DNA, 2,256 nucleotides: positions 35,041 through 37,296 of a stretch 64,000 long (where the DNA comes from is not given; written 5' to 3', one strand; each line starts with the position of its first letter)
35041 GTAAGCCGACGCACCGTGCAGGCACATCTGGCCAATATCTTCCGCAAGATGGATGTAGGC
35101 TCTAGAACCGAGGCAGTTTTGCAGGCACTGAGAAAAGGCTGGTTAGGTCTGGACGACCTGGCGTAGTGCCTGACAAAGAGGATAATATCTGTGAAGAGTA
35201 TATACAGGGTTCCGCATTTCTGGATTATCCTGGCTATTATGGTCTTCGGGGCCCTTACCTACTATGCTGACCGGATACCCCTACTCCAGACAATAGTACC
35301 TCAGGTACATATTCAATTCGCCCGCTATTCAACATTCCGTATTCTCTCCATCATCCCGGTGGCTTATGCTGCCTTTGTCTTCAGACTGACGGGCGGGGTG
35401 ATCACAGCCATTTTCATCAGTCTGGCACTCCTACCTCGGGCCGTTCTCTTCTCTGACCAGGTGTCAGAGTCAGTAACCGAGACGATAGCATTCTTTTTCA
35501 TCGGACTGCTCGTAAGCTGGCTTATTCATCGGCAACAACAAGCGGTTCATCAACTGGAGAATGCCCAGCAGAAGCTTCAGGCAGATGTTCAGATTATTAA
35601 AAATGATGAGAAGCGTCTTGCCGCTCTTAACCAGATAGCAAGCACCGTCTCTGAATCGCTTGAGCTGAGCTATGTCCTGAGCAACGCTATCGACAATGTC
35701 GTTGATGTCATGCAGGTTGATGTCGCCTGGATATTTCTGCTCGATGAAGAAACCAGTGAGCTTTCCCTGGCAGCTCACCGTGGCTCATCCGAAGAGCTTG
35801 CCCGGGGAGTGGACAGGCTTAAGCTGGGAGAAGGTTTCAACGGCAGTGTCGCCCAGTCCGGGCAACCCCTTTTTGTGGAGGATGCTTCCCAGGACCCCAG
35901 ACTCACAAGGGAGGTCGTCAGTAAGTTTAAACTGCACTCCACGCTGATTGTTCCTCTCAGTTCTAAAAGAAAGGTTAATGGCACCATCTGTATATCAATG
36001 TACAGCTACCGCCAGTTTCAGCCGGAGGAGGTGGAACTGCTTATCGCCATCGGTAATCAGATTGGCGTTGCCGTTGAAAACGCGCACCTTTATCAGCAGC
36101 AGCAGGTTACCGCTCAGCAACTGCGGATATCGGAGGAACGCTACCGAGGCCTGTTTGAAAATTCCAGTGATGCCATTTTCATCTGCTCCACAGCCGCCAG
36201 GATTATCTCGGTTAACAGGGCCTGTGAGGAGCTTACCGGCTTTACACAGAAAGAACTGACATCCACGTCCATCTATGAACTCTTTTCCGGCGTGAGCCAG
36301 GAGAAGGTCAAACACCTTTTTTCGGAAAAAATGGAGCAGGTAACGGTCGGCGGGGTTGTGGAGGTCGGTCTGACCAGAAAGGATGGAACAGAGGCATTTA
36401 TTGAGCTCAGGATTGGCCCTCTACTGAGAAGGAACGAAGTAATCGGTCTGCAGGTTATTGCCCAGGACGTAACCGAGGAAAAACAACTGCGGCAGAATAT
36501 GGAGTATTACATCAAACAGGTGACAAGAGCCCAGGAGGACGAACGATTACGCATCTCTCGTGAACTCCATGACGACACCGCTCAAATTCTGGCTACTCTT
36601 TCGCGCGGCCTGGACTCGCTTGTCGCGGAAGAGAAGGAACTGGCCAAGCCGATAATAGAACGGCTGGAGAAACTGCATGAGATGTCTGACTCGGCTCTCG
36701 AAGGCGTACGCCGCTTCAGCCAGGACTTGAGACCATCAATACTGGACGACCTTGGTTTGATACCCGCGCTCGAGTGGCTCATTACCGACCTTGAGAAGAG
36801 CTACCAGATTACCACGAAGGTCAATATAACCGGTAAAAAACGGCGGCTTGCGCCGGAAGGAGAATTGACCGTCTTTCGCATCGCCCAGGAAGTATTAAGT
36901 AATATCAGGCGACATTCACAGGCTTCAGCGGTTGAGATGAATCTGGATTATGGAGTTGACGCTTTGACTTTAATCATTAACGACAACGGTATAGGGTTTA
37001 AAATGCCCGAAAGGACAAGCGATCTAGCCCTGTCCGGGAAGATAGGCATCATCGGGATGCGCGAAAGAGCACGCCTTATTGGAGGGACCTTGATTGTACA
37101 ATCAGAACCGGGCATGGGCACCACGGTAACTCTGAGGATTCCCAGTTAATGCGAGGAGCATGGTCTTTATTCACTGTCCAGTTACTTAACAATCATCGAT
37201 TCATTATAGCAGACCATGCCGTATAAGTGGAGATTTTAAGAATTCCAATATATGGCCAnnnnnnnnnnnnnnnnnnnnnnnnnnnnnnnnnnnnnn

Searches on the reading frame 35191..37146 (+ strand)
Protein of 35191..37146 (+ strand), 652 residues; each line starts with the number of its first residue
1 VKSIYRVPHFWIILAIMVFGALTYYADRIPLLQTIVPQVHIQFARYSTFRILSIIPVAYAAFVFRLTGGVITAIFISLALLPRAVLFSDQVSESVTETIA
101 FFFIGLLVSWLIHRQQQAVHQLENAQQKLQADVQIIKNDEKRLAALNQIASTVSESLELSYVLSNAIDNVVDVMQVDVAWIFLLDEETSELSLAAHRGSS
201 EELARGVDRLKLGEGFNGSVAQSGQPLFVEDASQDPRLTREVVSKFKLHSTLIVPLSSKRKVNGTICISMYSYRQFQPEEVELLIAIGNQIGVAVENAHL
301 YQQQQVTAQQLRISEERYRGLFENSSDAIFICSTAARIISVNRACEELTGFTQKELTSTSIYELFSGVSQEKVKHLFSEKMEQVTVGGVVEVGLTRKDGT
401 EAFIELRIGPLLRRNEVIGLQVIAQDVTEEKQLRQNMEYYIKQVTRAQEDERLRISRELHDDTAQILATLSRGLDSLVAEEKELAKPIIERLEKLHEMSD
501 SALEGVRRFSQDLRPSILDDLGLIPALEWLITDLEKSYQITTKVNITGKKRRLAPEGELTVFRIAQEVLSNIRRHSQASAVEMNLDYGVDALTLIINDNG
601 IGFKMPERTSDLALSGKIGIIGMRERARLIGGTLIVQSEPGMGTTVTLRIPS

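Call 77: search_protein_families(library=pfam, proteins=[window:35191-37146:+], max_evalue=0.00001)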
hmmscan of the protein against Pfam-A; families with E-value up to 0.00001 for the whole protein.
window:35191-37146:+ (652 aa): 9 families
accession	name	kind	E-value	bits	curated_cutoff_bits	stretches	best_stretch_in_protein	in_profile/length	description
PF13185.12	GAF_2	-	8.9e-19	68.5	28.6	1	161-296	6-136/136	GAF domain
PF01590.32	GAF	-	2.4e-17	64.1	22.4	1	162-295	5-133/133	GAF domain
PF00989.32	PAS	-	1e-14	54.9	22.6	1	316-427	1-113/113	PAS fold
PF08448.16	PAS_4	-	1.3e-13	51.6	23.1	1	322-431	1-109/110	PAS fold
PF13426.13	PAS_9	-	1.8e-12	47.8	27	1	326-429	1-103/103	PAS domain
PF02518.31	HATPase_c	-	9.6e-12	45.8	26.4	1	559-651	4-108/111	Histidine kinase-, DNA gyrase B-, and HSP90-like ATPase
PF07730.19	HisKA_3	-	2.2e-11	44.6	24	1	451-517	1-67/68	Histidine kinase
PF13492.12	GAF_3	-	1.3e-10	42.3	27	1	163-297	6-129/129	GAF domain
PF13188.13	PAS_8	-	4.1e-09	36.5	21.8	1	316-366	1-48/65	PAS domain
